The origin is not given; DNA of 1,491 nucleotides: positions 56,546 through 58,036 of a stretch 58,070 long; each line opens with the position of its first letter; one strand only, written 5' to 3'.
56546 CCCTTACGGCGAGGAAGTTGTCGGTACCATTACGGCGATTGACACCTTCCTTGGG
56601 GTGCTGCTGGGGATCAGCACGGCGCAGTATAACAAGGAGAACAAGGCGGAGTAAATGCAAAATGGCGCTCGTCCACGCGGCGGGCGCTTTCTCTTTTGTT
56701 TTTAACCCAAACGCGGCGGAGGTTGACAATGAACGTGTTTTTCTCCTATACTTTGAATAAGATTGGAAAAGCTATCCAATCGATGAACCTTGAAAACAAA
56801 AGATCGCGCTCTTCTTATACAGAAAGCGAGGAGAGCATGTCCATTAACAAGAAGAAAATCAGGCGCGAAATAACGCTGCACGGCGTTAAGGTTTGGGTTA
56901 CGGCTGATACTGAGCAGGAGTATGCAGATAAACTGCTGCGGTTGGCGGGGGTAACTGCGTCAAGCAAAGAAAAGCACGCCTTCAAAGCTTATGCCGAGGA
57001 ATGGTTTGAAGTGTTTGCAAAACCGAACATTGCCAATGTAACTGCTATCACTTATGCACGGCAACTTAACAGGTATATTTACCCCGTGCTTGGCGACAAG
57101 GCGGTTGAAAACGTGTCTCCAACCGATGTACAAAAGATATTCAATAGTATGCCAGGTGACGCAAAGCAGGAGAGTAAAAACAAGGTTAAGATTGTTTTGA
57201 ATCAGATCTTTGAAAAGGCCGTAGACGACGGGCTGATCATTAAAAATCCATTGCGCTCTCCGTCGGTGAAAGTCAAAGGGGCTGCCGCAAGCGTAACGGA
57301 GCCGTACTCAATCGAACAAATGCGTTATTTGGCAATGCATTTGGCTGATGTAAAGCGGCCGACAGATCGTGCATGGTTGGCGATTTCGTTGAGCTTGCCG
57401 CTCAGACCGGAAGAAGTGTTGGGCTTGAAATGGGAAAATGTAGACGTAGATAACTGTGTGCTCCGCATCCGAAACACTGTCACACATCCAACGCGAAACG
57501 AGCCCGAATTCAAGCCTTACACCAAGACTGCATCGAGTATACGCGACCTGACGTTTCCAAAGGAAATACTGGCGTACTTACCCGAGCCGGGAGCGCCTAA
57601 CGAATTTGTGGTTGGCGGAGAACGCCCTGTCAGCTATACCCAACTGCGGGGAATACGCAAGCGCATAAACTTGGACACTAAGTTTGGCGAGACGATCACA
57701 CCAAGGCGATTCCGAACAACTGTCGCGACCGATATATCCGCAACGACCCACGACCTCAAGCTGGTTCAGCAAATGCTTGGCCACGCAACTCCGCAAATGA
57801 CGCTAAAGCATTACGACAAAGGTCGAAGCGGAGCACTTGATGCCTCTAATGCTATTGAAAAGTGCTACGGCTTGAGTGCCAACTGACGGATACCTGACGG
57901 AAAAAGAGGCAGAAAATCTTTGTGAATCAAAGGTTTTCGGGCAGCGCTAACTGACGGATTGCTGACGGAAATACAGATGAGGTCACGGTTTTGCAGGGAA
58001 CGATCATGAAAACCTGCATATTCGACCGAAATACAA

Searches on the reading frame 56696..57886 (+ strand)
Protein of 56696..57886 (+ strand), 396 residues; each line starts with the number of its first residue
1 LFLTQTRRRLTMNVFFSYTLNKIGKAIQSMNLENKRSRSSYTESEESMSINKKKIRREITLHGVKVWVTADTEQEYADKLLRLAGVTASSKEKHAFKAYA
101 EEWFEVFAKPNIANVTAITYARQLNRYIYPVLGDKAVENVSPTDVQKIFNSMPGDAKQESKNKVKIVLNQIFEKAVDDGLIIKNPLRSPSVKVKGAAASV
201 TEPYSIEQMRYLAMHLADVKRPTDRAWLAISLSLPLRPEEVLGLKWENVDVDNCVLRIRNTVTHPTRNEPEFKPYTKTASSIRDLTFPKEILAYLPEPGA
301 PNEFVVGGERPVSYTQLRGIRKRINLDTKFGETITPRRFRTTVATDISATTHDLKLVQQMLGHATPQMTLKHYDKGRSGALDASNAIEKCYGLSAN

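Call 18: search_protein_families(library=pfam, proteins=[window:56696-57886:+], max_evalue=0.001)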
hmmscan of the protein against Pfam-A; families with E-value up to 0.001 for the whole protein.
window:56696-57886:+ (396 aa): 3 families
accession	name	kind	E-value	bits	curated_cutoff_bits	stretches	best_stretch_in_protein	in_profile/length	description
PF00589.27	Phage_integrase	-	2.2e-13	50.8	27.1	1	221-374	21-166/172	Phage integrase family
PF22022.2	Phage_int_M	-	3.6e-12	46.8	27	1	96-186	1-90/96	Phage integrase central domain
PF14659.12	Phage_int_SAM_3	-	6.5e-09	36.3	22.6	1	96-152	2-57/58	Phage integrase, N-terminal SAM-like domain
